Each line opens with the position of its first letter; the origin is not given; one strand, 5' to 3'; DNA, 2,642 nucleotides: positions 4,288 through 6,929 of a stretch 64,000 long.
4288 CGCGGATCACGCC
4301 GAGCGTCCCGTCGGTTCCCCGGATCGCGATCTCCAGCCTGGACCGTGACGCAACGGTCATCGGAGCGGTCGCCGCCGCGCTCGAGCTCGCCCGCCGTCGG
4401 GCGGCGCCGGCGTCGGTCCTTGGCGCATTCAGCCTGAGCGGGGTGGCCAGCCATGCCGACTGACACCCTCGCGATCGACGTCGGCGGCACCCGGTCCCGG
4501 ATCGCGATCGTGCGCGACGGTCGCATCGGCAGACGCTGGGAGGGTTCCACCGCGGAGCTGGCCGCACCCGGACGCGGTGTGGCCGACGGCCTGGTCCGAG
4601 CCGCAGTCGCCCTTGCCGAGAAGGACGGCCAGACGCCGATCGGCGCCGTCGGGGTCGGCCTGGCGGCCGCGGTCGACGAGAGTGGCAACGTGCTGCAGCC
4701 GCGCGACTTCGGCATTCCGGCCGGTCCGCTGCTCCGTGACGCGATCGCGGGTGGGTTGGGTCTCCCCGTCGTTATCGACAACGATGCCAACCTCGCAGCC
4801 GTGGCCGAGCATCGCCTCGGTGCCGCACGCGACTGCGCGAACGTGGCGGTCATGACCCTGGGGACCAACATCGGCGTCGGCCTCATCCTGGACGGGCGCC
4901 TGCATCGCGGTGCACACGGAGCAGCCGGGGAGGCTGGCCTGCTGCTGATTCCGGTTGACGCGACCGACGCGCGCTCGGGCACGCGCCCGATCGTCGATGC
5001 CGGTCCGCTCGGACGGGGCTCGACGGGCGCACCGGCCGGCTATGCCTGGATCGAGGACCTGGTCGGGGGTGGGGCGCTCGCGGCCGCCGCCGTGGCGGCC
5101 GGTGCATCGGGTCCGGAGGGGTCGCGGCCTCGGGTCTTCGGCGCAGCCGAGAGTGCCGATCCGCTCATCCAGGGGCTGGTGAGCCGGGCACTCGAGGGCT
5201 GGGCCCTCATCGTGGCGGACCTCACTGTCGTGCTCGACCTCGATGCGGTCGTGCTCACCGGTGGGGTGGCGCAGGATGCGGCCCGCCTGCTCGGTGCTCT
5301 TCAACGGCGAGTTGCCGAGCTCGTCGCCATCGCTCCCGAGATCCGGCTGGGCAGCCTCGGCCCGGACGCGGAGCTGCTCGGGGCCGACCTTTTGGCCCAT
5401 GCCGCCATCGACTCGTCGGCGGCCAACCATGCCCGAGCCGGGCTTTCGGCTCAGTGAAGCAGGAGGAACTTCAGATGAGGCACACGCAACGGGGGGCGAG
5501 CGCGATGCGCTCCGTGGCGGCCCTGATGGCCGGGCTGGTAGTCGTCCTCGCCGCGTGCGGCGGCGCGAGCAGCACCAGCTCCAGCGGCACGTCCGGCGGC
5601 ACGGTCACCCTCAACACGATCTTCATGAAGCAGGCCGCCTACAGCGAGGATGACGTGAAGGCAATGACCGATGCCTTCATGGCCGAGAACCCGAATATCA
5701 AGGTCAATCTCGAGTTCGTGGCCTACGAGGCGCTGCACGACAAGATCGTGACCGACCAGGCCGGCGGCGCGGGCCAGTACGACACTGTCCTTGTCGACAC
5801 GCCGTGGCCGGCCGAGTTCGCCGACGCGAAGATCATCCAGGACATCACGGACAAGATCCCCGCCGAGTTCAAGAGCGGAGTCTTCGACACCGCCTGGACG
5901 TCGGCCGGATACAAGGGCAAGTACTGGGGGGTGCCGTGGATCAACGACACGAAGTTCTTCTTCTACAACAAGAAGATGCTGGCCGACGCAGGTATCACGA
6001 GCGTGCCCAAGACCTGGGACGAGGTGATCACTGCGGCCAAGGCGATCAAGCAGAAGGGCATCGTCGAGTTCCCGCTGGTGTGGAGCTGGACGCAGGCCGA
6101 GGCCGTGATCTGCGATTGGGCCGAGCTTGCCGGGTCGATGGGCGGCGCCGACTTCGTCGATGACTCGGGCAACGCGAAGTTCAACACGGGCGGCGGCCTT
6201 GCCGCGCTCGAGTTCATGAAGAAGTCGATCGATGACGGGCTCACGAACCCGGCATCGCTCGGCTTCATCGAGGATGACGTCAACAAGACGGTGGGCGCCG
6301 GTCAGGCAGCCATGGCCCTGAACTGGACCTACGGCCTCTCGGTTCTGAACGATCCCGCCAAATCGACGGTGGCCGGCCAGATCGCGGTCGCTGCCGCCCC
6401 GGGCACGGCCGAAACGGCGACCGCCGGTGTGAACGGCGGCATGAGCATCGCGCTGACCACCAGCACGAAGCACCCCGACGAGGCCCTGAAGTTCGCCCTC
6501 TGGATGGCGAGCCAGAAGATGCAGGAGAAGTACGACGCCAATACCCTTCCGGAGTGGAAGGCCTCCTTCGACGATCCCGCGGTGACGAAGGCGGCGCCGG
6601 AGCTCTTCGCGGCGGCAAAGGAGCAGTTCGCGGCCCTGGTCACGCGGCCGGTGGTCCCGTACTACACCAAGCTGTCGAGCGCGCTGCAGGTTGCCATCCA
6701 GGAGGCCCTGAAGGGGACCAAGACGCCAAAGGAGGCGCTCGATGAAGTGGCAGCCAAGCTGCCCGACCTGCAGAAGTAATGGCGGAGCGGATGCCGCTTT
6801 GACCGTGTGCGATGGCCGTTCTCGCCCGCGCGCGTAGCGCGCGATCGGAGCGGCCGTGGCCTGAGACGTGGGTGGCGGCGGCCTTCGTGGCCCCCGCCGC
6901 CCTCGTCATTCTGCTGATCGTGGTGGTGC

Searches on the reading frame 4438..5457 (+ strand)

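Call 57: search_protein_families(library=pfam, proteins=[window:4438-5457:+], max_evalue=0.01)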
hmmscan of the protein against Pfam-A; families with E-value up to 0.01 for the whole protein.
window:4438-5457:+ (339 aa): 1 family
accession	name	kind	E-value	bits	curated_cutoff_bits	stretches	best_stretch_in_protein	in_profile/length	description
PF00480.26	ROK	-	7.3e-33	114.8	22.9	1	11-322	2-293/294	ROK family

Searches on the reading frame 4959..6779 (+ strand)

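Call 57: search_protein_families(library=pfam, proteins=[window:4959-6779:+], max_evalue=0.01)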
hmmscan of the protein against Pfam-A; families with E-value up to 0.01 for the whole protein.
window:4959-6779:+ (606 aa): 2 families
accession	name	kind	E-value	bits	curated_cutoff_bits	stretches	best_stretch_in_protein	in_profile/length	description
PF01547.30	SBP_bac_1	-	5.2e-45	155.2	26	1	230-523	5-307/307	Bacterial extracellular solute-binding protein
PF13531.11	SBP_bac_11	-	0.0011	19.2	25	0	405-523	110-219/227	Bacterial extracellular solute-binding protein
